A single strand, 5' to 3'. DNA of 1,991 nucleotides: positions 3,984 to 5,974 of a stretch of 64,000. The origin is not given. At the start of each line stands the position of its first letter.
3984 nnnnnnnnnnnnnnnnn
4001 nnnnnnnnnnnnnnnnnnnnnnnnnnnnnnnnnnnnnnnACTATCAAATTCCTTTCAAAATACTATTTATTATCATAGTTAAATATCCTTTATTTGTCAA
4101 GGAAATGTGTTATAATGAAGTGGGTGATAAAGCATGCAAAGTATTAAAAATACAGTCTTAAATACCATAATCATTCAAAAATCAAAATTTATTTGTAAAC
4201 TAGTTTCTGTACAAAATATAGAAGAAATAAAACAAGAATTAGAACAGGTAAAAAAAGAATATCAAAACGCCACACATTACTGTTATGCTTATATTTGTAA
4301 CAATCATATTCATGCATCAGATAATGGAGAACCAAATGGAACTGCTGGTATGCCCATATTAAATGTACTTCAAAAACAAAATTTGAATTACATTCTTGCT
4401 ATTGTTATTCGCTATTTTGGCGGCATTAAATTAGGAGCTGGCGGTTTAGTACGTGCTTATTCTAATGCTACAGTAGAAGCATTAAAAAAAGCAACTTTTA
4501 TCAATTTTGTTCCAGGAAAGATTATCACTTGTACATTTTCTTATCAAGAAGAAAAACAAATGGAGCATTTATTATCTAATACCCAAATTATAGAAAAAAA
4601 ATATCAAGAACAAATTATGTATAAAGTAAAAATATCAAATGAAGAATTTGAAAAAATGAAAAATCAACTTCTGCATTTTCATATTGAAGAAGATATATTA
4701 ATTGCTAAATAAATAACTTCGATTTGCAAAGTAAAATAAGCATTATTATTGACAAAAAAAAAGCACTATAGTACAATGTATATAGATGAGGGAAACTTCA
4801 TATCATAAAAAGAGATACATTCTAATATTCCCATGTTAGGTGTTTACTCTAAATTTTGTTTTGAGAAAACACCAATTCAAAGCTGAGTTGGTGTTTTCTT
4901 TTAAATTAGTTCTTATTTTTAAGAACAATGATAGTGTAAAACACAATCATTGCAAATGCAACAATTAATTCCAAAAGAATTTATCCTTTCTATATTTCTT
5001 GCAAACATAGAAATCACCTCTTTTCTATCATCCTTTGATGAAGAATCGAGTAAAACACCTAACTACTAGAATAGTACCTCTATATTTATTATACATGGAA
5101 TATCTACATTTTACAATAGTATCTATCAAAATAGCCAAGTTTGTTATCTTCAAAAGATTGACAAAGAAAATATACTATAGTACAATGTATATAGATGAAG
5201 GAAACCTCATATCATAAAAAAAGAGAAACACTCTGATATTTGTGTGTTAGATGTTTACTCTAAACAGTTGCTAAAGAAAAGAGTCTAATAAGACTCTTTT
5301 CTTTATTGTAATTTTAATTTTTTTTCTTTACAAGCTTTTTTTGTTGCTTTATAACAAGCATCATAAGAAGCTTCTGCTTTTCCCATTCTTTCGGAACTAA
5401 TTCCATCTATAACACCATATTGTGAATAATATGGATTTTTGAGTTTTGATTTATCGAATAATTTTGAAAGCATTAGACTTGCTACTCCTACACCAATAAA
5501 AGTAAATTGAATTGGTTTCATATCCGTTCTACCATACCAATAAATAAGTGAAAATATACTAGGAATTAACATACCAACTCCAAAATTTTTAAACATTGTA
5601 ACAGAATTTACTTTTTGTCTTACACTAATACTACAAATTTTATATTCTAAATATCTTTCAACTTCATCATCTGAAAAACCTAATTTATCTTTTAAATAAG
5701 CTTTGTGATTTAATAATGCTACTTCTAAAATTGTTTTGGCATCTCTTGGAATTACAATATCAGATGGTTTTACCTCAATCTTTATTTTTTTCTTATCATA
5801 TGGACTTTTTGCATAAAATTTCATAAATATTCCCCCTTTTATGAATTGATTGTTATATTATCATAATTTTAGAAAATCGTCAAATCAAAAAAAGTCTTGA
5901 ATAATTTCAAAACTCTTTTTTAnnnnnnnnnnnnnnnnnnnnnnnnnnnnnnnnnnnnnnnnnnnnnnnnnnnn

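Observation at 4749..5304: Repeated promoter-sRNA-terminator plus convergent 22-aa hydrophobic peptide module: candidate multi-copy type I toxin-antitoxin family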

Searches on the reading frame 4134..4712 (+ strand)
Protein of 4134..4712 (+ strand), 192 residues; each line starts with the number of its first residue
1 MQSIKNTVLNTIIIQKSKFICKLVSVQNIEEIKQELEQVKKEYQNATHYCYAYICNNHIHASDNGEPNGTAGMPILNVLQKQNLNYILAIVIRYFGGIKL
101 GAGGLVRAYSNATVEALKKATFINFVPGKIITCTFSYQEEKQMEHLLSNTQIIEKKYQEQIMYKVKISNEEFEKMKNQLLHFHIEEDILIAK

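Call 87: search_protein_families(library=pfam, proteins=[window:4134-4712:+], max_evalue=0.1)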
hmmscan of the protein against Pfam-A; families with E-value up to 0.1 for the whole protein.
window:4134-4712:+ (192 aa): 3 families
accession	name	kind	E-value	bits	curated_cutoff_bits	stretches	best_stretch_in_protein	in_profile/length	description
PF01205.25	UPF0029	-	1.5e-36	125.1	27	1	15-117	1-107/107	Uncharacterized protein family UPF0029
PF14506.12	CppA_N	-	0.025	15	25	0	136-188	71-118/124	CppA N-terminal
PF09851.14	SHOCT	-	0.035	14.3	27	1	167-180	15-28/28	Short C-terminal domain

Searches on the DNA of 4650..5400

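Call 5: search_rna_families(source=window, start=4650, end=5400, threshold=evalue, max_evalue=10, show_alignments=3)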
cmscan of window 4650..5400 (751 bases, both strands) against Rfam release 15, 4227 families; matches with E-value up to 10: 29.
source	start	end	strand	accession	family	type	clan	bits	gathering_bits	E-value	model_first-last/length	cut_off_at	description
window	5195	5301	+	RF00082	SraG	Gene; sRNA;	-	24.2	50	0.079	1-177/177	no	SraG RNA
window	4892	5015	-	RF04310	nqrA-II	Cis-reg;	-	22.2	55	0.33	1-174/174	no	nqrA-II ncRNA motif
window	4865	4953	-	RF04184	BTnc060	Gene; sRNA;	-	21.8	228.9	0.55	1-213/213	no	Bacteroides sRNA BTnc060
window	5223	5314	-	RF02434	SpF39_sRNA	Gene; sRNA;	-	21.6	60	4.6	1-109/109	no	Streptococcus sRNA SpF39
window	4859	4940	+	RF01212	sn2524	Gene; snRNA; snoRNA; CD-box;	-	21.1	44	1.2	1-109/109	no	Small nucleolar RNA sn2524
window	4929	5052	-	RF01492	rli28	Gene; sRNA;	-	21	45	3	1-186/186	no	Listeria sRNA rli28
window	4779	4879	+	RF01477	rli43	Gene; sRNA;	-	20.5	100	0.013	1-255/255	no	Listeria sRNA rli43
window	4864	4899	-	RF03623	mir-1252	Gene; miRNA;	-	20.5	70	1.1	1-65/65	no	mir-1252 microRNA precursor family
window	5272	5305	+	RF03623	mir-1252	Gene; miRNA;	-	20.4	70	1.2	1-65/65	no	mir-1252 microRNA precursor family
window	4805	4911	+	RF00242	ctRNA_pT181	Gene; antisense;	-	19.9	56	7.9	1-94/94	no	ctRNA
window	4864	4899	-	RF03940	MIR9563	Gene; miRNA;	-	19.4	90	0.75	1-127/127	no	MIR9563 microRNA precursor family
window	5267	5360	+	RF02579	tsr26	Gene; sRNA;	-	18.9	141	4.2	1-122/122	no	S. aureus tsr26 small RNA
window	4807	4905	+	RF02430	SpF19_sRNA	Gene; sRNA;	-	18.7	60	1.9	1-99/99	no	Streptococcus sRNA SpF19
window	5269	5347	-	RF02075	STnc230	Gene; sRNA;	-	18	50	8.3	1-83/83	no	Enterobacterial sRNA STnc230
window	5273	5332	-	RF02495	ohsC_RNA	Gene; antitoxin;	-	17.9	50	6.7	1-77/77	no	Oppression of Hydrophobic ORF by sRNA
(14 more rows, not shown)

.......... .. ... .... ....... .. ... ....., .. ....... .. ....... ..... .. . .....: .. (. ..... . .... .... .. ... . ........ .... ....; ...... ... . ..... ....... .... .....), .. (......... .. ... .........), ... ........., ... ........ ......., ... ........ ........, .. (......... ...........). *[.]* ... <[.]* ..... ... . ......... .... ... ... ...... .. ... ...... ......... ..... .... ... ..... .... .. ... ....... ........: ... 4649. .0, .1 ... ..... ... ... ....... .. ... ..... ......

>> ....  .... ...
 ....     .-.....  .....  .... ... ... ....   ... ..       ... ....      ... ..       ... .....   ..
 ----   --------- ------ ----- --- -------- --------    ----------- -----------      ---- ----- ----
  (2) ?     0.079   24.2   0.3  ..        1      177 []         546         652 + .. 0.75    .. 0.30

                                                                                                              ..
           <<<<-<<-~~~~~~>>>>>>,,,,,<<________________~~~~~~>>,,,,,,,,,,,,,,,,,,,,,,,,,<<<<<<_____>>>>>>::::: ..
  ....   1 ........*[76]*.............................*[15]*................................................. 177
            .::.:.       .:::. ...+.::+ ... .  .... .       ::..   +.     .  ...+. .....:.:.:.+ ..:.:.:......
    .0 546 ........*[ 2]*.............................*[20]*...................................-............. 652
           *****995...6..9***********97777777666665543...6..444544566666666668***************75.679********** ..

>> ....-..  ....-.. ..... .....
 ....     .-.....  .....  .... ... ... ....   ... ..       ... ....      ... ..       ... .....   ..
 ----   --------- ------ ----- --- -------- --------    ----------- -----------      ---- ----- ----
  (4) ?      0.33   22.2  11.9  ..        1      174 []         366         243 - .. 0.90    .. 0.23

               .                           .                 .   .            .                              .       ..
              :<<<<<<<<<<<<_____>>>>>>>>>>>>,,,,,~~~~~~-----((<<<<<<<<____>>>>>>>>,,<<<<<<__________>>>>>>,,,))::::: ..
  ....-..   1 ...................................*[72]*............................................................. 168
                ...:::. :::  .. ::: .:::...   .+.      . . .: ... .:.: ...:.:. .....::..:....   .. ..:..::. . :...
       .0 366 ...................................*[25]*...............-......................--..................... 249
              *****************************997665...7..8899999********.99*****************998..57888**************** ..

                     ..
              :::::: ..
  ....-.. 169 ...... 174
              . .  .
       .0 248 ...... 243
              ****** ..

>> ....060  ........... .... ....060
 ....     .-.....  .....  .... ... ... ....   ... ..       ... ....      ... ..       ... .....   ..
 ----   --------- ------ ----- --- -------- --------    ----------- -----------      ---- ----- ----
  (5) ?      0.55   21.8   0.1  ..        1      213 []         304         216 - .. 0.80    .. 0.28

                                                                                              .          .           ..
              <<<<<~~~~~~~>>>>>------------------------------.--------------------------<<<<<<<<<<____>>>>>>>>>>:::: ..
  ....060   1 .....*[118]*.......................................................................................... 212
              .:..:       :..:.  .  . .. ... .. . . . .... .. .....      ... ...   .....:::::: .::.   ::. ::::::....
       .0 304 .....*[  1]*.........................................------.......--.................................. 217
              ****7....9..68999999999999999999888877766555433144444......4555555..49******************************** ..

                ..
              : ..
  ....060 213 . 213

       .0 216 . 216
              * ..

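Call 71: search_with_rna_model(model_id=R2, source=window, start=4700, end=5400, filters=off, max_evalue=10, show_alignments=3)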
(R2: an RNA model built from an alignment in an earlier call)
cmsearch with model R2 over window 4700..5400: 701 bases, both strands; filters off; matches with E-value up to 10: 3.
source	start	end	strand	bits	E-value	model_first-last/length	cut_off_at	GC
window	4973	5026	-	8.8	0.0012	14-74/102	-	0.26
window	5256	5284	+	0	0.65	51-67/102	-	0.31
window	5203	5226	+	-0.2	0.76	50-67/102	-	0.25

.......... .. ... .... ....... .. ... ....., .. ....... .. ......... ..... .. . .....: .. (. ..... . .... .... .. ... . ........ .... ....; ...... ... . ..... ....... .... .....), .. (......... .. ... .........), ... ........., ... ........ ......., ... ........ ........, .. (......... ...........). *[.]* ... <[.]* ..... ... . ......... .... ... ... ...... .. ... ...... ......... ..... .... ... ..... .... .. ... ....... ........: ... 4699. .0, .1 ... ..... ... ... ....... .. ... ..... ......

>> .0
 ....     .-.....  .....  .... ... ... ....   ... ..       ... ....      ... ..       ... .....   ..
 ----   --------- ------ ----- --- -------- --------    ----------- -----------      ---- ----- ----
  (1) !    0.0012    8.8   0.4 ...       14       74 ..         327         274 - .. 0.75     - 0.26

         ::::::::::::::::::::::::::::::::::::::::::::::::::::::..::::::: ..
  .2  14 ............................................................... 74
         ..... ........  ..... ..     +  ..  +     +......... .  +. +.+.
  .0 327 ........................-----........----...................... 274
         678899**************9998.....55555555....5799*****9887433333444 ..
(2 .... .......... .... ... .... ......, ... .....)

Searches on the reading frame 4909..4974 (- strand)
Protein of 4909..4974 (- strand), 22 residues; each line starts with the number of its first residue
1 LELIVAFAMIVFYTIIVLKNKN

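Call 27: search_protein_families(library=pfam, proteins=[window:4909-4974:-], max_evalue=10)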
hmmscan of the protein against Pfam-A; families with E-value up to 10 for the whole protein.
seq(22 aa): 0 families

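Call 28: search_protein_families(library=ncbifam, proteins=[window:4909-4974:-], max_evalue=10)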
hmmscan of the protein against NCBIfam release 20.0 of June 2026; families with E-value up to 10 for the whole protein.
seq(22 aa): 0 families

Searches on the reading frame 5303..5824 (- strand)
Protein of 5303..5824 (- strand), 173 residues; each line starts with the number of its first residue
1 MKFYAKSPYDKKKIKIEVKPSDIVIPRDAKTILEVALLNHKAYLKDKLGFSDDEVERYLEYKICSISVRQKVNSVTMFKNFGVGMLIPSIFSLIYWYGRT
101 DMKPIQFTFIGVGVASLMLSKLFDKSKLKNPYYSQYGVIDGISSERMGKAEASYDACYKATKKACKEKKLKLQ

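Call 87: search_protein_families(library=pfam, proteins=[window:5303-5824:-], max_evalue=0.1)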
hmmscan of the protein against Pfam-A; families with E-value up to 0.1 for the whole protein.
window:5303-5824:- (173 aa): 1 family
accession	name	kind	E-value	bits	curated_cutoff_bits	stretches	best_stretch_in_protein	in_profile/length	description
PF03069.20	FmdA_AmdA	-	0.076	12.4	27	0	113-167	271-323/373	Acetamidase/Formamidase family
